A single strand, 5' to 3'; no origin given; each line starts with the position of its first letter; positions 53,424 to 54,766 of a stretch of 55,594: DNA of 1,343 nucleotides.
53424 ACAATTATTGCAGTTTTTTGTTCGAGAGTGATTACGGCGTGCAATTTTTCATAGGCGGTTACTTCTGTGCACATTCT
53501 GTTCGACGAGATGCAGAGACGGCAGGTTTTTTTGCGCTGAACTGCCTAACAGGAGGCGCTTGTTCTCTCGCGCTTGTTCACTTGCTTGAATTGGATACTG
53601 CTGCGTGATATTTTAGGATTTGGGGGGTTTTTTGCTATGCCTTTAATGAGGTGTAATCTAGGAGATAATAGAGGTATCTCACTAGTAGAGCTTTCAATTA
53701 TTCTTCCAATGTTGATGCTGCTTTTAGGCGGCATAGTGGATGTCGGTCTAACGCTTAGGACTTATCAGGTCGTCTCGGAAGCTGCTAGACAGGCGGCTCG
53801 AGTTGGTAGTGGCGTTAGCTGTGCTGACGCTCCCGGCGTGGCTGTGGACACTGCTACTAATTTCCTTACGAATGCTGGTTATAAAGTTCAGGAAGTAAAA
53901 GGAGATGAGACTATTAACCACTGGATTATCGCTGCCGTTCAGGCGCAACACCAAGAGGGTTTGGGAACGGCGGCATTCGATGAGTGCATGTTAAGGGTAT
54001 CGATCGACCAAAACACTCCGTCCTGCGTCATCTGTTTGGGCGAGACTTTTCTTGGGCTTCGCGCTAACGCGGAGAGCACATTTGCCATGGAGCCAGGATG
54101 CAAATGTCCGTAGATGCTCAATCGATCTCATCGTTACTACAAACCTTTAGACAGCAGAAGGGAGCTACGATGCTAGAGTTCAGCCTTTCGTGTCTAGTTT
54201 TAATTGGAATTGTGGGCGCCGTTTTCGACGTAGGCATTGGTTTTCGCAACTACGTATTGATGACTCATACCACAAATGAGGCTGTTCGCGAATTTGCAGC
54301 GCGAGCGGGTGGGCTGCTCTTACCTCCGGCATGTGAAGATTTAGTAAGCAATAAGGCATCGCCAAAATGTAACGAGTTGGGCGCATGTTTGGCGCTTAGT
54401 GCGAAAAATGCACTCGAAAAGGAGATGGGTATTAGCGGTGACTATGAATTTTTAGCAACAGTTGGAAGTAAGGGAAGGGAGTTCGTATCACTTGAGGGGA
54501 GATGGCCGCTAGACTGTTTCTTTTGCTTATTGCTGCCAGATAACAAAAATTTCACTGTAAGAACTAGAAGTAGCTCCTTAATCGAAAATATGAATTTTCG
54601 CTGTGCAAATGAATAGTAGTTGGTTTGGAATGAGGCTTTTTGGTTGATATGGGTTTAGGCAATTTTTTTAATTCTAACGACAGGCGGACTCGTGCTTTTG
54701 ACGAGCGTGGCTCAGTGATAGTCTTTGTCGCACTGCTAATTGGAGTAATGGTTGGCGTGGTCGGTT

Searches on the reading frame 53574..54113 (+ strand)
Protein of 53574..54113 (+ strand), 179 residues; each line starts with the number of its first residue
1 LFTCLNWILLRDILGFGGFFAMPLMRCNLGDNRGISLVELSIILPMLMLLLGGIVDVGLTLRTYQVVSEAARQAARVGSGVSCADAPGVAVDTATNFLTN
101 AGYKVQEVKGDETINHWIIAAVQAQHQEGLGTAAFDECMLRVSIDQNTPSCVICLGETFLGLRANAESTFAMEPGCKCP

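Call 7: search_protein_families(library=pfam, proteins=[window:53574-54113:+], max_evalue=0.01)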
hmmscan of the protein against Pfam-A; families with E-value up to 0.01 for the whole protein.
window:53574-54113:+ (179 aa): 1 family
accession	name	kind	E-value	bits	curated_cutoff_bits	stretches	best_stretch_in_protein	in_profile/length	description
PF07811.17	TadE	-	1.3e-12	48.1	22.9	1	34-76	1-43/43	TadE-like protein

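Call 25: find_homologous_proteins(query=window:53637-54110:+, max_evalue=0.001)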
Query window:53637-54110:+ (158 aa): 1 proteins with E <= 0.001 among 44 candidates.
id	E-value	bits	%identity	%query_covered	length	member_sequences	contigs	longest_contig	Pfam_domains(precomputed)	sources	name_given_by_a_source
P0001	2.0e-99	348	100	100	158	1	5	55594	PF07811.18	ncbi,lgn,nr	ncbi:MAG: pilus assembly protein [Deltaproteobacteria bacterium]|nr:pilus assembly protein [Deltapro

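Call 54: search_protein_families(library=ncbifam, proteins=[window:53637-54110:+], max_evalue=0.01)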
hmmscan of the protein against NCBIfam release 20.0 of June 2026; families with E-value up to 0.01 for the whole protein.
window:53637-54110:+ (158 aa): 0 families

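Call 57: search_protein_representatives(protein=window:53637-54110:+)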
Query: 158 residues. Proteins with E-value up to 0.001 (for the whole library): 1152; up to 1e-10: 5; up to 1e-30: 1. The best 150 are listed.
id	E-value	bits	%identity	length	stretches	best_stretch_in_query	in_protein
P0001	6.4e-100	347.6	100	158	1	1-158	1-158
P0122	7.2e-18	81.2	38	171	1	10-156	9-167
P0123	1.6e-15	73.6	33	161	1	11-153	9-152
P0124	2.8e-11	59.9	34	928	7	40-85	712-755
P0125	5.8e-11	58.8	41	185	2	6-58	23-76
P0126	1.4e-10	57.5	45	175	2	11-60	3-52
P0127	1.7e-10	57.3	34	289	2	9-72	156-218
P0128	2.6e-10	56.7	35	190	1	12-155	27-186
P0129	9.1e-10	54.9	45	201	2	11-66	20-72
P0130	1.0e-09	54.7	31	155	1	11-158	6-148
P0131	1.1e-09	54.7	42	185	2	9-69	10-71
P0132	2.1e-09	53.7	39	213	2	8-70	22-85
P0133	2.4e-09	53.5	37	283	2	10-58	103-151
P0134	3.5e-09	53.0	36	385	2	11-69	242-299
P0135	1.0e-08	51.5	39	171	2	15-61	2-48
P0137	1.3e-08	51.2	32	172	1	11-155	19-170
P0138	1.4e-08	51.0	28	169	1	8-152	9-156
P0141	2.7e-08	50.2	31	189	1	6-156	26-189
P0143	3.4e-08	49.8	31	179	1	6-155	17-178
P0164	3.3e-07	46.6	30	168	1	9-154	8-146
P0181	8.6e-07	45.3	31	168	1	12-151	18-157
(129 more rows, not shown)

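Call 62: find_encoding_contigs(protein=P0122, flank=6000, max_places=3)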
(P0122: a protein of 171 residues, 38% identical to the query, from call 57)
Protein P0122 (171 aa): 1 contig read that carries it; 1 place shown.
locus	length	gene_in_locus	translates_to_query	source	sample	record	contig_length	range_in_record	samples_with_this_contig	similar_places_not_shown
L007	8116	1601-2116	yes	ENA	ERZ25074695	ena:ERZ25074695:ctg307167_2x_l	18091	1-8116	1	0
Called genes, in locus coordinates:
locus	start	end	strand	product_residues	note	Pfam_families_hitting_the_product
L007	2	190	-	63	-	?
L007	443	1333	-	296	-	PF00480:ROK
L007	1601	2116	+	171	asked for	PF07811:TadE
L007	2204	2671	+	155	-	-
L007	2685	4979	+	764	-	PF13400:Tad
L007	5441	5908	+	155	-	-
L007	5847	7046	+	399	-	PF02412:TSP_3 (weak)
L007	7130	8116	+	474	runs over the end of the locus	-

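Call 65: find_encoding_contigs(protein=P0123, flank=8000, max_places=2)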
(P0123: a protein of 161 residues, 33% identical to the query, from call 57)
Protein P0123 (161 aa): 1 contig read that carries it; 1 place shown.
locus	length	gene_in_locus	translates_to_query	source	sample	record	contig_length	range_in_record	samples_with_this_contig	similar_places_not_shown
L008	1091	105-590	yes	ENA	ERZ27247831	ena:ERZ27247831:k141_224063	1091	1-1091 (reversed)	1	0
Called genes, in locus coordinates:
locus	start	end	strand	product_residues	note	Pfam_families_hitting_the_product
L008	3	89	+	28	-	?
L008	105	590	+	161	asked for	PF07811:TadE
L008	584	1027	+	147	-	PF07811:TadE (weak)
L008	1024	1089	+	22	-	?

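Call 66: find_encoding_contigs(protein=P0128, flank=8000, max_places=2)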
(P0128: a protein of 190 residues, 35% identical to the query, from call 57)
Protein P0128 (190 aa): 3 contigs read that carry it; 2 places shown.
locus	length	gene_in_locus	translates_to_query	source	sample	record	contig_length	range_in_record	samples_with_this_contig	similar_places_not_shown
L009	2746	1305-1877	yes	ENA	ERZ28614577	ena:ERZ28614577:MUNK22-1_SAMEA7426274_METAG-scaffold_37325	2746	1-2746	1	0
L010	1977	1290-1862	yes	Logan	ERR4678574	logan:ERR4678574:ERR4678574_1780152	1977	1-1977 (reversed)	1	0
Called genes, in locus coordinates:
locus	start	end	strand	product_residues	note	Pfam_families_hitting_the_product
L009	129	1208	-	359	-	PF00586:AIRS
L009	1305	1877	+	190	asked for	PF07811:TadE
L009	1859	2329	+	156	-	PF07811:TadE, PF13400:Tad (weak)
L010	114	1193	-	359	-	PF00586:AIRS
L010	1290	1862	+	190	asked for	PF07811:TadE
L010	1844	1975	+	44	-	?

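Call 67: find_encoding_contigs(protein=P0130, flank=8000, max_places=2)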
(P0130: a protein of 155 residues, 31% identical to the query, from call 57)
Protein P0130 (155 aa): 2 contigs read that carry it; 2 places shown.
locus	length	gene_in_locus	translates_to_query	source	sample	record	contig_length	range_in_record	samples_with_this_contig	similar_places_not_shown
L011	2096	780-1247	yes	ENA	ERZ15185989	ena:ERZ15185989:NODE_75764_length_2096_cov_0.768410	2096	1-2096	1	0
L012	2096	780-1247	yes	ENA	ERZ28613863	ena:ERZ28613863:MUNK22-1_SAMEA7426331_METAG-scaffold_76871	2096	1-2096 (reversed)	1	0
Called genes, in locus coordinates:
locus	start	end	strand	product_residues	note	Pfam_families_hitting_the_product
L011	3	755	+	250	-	?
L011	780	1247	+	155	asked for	PF07811:TadE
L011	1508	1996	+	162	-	PF07811:TadE (weak)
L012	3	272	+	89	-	?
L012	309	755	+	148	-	PF01259:SAICAR_synt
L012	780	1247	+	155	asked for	PF07811:TadE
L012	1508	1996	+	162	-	PF07811:TadE (weak)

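Call 68: find_encoding_contigs(protein=P0137, flank=8000, max_places=2)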
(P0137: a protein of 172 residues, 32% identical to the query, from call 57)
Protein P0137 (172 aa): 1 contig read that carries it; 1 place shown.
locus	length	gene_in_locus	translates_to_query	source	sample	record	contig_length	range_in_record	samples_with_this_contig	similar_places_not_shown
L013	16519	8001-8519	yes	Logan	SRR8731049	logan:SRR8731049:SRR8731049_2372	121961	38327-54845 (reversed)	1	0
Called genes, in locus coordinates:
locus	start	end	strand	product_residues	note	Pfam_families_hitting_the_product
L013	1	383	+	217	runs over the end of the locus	PF03588:Leu_Phe_trans, PF13480:Acetyltransf_6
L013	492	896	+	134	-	PF00072:Response_reg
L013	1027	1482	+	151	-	PF01878:EVE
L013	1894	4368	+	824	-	PF03030:H_PPase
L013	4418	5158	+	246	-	PF07722:Peptidase_C26, PF00117:GATase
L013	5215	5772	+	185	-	PF08207:EFP_N, PF01132:EFP, PF09285:Elong-fact-P_C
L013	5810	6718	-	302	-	PF00480:ROK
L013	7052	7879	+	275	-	PF00459:Inositol_P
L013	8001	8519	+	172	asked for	PF07811:TadE (weak)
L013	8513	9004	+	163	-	PF07811:TadE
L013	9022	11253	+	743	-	PF13400:Tad (weak)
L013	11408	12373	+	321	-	PF01916:DS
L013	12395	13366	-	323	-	PF01073:3Beta_HSD, PF01370:Epimerase, PF04321:RmlD_sub_bind (weak), PF16363:GDP_Man_Dehyd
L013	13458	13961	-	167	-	PF01894:YjbQ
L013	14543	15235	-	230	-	PF00702:Hydrolase, PF12710:HAD, PF13419:HAD_2, PF13242:Hydrolase_like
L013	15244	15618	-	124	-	PF01471:PG_binding_1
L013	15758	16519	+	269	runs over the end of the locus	-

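Call 70: find_encoding_contigs(protein=P0143, flank=8000, max_places=2)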
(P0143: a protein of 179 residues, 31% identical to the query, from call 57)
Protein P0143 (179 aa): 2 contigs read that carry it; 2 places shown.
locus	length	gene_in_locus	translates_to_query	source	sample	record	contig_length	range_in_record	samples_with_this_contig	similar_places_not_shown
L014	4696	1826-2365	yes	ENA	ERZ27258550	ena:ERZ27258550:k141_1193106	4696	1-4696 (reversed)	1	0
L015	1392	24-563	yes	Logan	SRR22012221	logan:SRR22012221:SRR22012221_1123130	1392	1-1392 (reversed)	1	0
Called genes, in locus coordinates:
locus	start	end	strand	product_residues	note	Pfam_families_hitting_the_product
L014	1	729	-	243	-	?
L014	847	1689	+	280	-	PF00459:Inositol_P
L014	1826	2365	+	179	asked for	PF07811:TadE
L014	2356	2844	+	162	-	PF07811:TadE (weak)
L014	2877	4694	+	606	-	?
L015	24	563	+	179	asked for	PF07811:TadE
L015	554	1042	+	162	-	PF07811:TadE (weak)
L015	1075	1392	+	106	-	?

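Call 71: find_encoding_contigs(protein=P0181, flank=8000, max_places=2)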
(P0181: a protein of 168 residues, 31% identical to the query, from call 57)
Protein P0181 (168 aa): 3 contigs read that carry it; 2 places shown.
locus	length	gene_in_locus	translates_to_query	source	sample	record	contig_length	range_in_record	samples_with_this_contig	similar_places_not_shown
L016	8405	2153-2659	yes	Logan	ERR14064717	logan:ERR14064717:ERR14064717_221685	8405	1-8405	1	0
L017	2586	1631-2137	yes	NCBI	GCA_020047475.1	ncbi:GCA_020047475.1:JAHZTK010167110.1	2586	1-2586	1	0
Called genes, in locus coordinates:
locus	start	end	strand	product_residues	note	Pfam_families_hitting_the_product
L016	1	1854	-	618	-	?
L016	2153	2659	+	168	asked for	PF07811:TadE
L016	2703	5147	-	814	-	PF13400:Tad (weak)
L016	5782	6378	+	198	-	PF07811:TadE (weak)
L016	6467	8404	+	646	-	?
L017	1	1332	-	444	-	?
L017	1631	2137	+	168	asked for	PF07811:TadE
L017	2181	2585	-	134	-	?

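Call 72: find_encoding_contigs(protein=P0138, flank=8000, max_places=2)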
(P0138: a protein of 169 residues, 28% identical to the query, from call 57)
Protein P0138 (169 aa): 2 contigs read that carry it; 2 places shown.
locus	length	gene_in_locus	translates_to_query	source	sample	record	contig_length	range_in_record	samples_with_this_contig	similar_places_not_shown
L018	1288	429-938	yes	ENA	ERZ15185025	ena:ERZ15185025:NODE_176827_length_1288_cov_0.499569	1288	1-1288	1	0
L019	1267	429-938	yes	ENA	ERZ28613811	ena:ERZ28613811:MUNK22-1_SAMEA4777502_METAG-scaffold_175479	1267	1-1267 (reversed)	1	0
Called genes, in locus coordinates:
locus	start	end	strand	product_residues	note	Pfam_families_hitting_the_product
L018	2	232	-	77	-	?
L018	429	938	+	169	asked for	PF07811:TadE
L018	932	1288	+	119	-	?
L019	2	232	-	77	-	?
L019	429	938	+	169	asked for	PF07811:TadE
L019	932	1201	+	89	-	PF07811:TadE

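Call 73: find_encoding_contigs(protein=P0141, flank=8000, max_places=2)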
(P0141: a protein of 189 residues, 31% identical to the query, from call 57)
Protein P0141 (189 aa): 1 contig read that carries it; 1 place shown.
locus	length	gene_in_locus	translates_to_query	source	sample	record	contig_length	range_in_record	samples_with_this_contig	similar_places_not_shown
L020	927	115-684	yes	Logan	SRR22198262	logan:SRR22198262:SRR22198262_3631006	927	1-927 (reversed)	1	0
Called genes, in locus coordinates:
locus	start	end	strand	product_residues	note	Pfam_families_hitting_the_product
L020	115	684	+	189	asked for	PF07811:TadE (weak)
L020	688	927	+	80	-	?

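Call 92: find_encoding_contigs(protein=P0164, flank=8000, max_places=4)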
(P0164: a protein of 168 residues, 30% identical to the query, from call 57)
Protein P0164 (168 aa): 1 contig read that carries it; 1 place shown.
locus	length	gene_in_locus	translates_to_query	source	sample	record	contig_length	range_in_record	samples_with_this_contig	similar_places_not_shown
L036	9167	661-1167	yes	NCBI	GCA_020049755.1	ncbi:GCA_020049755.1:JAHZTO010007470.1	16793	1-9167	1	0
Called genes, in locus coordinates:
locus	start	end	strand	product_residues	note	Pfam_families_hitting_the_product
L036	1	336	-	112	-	?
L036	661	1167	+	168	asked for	PF07811:TadE (weak)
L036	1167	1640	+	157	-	PF07811:TadE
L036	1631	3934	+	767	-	PF13400:Tad (weak)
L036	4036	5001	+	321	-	PF01916:DS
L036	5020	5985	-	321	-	PF01073:3Beta_HSD, PF01370:Epimerase, PF02719:Polysacc_synt_2 (faint), PF04321:RmlD_sub_bind, PF16363:GDP_Man_Dehyd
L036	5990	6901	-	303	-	PF01063:Aminotran_4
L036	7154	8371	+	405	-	PF01544:CorA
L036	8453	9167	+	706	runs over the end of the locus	PF13089:PP_kinase_N, PF02503:PP_kinase, PF17941:PP_kinase_C_1, PF13091:PLDc_2 (faint), PF13090:PP_kinase_C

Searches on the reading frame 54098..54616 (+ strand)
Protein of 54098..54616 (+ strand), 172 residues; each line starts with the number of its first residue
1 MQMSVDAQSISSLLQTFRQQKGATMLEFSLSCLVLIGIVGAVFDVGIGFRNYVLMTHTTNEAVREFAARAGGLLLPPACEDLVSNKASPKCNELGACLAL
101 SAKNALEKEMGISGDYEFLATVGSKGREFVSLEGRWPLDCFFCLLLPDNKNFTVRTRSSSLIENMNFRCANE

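Call 7: search_protein_families(library=pfam, proteins=[window:54098-54616:+], max_evalue=0.01)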
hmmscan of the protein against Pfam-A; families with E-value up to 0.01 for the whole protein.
window:54098-54616:+ (172 aa): 1 family
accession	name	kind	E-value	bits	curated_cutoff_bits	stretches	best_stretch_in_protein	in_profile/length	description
PF07811.17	TadE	-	3.1e-05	24.4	22.9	1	22-64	1-43/43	TadE-like protein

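Call 16: find_encoding_contigs(protein=window:54098-54616:+, flank=10000, max_places=6)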
Protein window:54098-54616:+ (172 aa): 3 contigs read that carry it; 3 places shown.
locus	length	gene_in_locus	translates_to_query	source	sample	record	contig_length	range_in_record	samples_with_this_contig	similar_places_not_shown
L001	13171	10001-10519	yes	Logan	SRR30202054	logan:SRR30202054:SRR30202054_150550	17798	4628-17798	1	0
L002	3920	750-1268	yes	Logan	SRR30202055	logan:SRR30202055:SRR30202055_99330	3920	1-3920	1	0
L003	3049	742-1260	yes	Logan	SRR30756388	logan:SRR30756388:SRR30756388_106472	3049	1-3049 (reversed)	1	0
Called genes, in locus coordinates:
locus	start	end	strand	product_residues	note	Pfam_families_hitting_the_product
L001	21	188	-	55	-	-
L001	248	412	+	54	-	-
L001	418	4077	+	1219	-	PF17757:UvrB_inter, PF02559:CarD_TRCF_RID, PF00270:DEAD, PF04851:ResIII, PF00271:Helicase_C, PF03461:TRCF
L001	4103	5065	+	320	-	PF13623:SurA_N_2, PF13624:SurA_N_3, PF09312:SurA_N, PF13145:Rotamase_2 (weak)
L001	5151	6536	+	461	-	PF02878:PGM_PMM_I, PF02879:PGM_PMM_II, PF02880:PGM_PMM_III, PF00408:PGM_PMM_IV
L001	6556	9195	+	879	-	PF00005:ABC_tran (faint), PF13175:AAA_15 (faint), PF13191:AAA_16 (faint), PF13304:AAA_21 (faint), PF20703:nSTAND1 (faint), PF17760:UvrA_inter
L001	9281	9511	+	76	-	-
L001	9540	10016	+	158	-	PF07811:TadE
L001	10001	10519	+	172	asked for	PF07811:TadE (faint)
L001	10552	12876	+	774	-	PF13400:Tad (weak)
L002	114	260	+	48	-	-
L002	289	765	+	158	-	PF07811:TadE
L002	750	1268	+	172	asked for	PF07811:TadE (faint)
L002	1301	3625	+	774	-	PF13400:Tad (weak)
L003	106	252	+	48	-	-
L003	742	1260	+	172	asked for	PF07811:TadE (faint)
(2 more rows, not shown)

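Call 20: find_homologous_proteins(query=L001:10552-12873:+, max_evalue=0.00001)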
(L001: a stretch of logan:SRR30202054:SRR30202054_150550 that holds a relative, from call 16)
Query L001:10552-12873:+: 8000 candidates shared short words with the query, none scored E <= 0.00001.

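Call 21: find_related_loci(query=L001:10552-12873:+, collection=genome_contigs, flank=10000)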
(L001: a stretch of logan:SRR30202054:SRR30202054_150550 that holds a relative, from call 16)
Query L001:10552-12873:+ (774 aa) in genome_contigs; peptide patterns used: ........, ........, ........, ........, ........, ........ (x = any residue, [..] = any of these).
4 stretches matched a pattern, but none encodes a relative of the query by tblastn (E <= 1e-3).

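Call 22: find_related_loci(query=L001:10552-12873:+, collection=metagenome_contigs, flank=10000)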
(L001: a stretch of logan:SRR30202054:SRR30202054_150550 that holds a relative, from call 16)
Query L001:10552-12873:+ (774 aa) in metagenome_contigs; peptide patterns used: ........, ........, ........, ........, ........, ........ (x = any residue, [..] = any of these).
8 stretches matched a pattern, but none encodes a relative of the query by tblastn (E <= 1e-3).

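Call 53: search_protein_families(library=pfam, proteins=[L001:10552-12873:+], max_evalue=0.1)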
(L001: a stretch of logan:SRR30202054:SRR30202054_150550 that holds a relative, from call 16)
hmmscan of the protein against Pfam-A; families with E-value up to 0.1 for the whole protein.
L001:10552-12873:+ (774 aa): 1 family
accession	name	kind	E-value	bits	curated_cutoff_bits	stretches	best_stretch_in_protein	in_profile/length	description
PF13400.11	Tad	-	6e-06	26.9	22.3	1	21-65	1-44/47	Putative Flp pilus-assembly TadE/G-like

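Call 54: search_protein_families(library=ncbifam, proteins=[window:54098-54613:+, L001:10552-12873:+], max_evalue=0.01)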
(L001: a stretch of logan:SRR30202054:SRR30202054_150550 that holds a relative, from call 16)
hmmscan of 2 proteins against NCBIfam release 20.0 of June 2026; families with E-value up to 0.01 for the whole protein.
window:54098-54613:+ (172 aa): 0 families

L001:10552-12873:+ (774 aa): 0 families

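Call 82: find_related_loci(query=A5, collection=genome_contigs, flank=10000)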
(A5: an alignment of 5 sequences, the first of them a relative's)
Query A5 (774 aa) in genome_contigs; peptide patterns used: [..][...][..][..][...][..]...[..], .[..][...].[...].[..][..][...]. (x = any residue, [..] = any of these).
600 stretches matched a pattern (row limit reached: there are more); 4 encode a relative of the query (tblastn E <= 1e-3); 4 distinct loci.
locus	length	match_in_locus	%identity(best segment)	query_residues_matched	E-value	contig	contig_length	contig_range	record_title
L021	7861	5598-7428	46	6-84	3e-7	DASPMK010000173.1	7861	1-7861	MAG TPA_asm: Azospirillaceae bacterium isolate SMAG_U12090 k141_8952, whole genome shotgun sequence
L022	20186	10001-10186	40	13-77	3e-6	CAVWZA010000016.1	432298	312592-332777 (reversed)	MAG: uncultured Chloroflexia bacterium isolate MFD05176.bin.2.85 genome assembly, contig: contig_601, whole genome shotg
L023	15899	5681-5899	34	19-91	1e-5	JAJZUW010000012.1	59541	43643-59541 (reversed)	MAG: Proteobacteria bacterium isolate SKS4.bin59 NODE_795_length_59541_cov_26.405275, whole genome shotgun sequence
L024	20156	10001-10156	38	18-69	1e-5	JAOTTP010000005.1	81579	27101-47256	MAG: Nitrospirota bacterium isolate 13_July_SF_Bin24 13_July_SF_Bin24_scaffold_76_c1, whole genome shotgun sequence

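Call 83: find_related_loci(query=A5, collection=metagenome_contigs, flank=6000)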
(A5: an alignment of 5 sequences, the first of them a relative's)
Query A5 (774 aa) in metagenome_contigs; peptide patterns used: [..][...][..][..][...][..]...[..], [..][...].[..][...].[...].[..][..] (x = any residue, [..] = any of these).
600 stretches matched a pattern (row limit reached: there are more); 11 encode a relative of the query (tblastn E <= 1e-3); 11 distinct loci.
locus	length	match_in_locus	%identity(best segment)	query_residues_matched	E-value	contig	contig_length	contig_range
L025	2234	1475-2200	39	8-253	4e-44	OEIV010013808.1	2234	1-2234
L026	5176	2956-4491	28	15-583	5e-28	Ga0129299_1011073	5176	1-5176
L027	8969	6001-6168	36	14-69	2e-6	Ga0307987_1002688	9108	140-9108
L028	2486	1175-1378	40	6-69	2e-6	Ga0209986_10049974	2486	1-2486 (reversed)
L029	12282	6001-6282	32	10-95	1e-5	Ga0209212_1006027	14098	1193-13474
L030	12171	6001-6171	39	19-75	2e-5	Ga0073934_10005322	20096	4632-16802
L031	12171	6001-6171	45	12-69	1e-5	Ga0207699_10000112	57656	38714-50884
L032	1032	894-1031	41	18-63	8e-6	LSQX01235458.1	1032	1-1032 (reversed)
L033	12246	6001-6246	34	4-85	2e-5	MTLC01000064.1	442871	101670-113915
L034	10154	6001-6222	38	6-75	3e-5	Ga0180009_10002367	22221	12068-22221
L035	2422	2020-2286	33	18-103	3e-5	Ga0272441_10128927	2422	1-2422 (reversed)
